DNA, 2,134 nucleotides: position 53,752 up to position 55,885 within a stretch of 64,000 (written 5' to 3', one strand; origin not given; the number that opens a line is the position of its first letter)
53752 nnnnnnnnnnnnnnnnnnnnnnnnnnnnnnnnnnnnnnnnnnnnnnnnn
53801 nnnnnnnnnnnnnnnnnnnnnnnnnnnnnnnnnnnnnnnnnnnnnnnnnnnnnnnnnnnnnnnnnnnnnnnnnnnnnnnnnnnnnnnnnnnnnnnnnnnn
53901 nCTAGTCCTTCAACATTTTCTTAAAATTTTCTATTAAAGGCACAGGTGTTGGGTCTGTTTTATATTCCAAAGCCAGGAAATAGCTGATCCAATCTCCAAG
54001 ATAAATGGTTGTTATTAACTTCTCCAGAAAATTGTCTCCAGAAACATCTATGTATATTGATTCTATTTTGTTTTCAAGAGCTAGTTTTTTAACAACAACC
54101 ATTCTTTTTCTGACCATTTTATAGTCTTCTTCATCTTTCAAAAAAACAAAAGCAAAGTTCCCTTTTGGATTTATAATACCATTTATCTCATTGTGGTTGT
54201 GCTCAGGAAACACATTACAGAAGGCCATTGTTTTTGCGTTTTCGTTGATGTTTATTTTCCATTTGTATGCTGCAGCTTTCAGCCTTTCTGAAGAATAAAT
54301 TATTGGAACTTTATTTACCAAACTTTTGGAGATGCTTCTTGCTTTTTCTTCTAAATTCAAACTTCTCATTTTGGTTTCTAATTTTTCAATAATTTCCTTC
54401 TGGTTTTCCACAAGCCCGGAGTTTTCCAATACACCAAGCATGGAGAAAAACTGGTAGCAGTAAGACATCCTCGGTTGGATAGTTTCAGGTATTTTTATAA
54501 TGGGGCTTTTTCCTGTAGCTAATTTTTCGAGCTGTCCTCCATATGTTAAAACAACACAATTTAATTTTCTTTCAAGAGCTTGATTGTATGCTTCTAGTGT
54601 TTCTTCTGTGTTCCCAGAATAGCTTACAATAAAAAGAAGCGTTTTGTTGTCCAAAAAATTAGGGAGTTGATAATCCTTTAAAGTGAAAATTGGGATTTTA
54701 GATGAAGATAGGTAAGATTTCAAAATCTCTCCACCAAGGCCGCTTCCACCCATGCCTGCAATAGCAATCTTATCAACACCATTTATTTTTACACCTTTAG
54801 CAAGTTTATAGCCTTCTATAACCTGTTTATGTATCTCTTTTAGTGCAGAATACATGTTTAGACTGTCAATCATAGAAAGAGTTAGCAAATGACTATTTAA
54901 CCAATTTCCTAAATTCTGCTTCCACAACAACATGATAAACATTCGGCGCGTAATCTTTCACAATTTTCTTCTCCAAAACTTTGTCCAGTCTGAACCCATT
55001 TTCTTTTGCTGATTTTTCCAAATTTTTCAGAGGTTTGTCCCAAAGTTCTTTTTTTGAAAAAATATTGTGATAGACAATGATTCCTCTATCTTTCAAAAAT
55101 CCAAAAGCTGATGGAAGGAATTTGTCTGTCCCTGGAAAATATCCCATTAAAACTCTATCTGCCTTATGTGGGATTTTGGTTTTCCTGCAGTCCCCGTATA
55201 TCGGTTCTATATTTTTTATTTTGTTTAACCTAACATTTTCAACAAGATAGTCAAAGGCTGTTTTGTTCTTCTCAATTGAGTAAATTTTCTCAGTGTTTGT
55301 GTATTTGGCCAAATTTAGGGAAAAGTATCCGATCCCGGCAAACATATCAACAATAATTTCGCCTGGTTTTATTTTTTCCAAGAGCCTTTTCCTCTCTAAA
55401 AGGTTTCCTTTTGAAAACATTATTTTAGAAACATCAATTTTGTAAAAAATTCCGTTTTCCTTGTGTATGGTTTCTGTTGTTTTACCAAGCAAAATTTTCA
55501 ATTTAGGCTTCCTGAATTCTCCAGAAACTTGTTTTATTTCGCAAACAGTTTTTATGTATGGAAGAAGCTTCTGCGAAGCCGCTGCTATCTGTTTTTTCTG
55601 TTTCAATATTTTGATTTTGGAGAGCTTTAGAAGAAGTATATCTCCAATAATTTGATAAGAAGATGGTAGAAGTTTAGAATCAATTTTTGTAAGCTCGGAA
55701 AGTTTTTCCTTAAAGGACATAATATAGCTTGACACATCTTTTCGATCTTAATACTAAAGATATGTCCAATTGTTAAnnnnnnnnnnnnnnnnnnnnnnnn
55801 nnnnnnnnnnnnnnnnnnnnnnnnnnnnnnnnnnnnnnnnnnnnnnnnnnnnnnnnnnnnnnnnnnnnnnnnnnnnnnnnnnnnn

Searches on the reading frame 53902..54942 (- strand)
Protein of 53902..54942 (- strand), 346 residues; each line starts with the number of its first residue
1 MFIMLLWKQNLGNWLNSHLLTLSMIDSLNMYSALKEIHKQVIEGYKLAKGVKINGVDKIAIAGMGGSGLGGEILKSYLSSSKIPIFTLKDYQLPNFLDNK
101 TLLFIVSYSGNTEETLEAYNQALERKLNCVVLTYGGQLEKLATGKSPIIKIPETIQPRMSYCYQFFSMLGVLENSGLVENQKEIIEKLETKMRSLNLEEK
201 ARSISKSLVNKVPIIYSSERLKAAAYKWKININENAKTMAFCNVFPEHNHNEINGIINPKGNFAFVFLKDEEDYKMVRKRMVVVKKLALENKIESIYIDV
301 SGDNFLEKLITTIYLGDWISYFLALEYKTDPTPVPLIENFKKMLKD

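Call 63: search_protein_families(library=pfam, proteins=[window:53902-54942:-], max_evalue=0.00001)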
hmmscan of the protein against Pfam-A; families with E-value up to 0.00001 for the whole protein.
window:53902-54942:- (346 aa): 2 families
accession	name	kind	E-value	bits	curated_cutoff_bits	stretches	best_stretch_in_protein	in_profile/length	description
PF10432.14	bact-PGI_C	-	1.9e-43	148.4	24.5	1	198-344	2-151/151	Bacterial phospho-glucose isomerase C-terminal SIS domain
PF01380.27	SIS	-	1.6e-07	31.6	25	1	55-160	4-116/131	SIS domain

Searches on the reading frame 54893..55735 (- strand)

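Call 63: search_protein_families(library=pfam, proteins=[window:54893-55735:-], max_evalue=0.00001)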
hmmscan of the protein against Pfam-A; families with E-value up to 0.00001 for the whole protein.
window:54893-55735:- (280 aa): 4 families
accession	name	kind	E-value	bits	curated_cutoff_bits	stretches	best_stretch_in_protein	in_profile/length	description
PF02475.24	TRM5-TYW2_MTfase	-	4.5e-55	186.5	28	1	89-249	1-162/164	TRM5/TYW2 methyltransferase domain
PF25133.1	TYW2_N_2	-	3.1e-14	53.3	27.7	1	10-87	3-79/79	TYW2 N-terminal domain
PF05175.20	MTS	-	7.8e-07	29.3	23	1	118-197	23-104/170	Methyltransferase small domain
PF13847.12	Methyltransf_31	-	1.2e-06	28.7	27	1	123-246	2-129/145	Methyltransferase domain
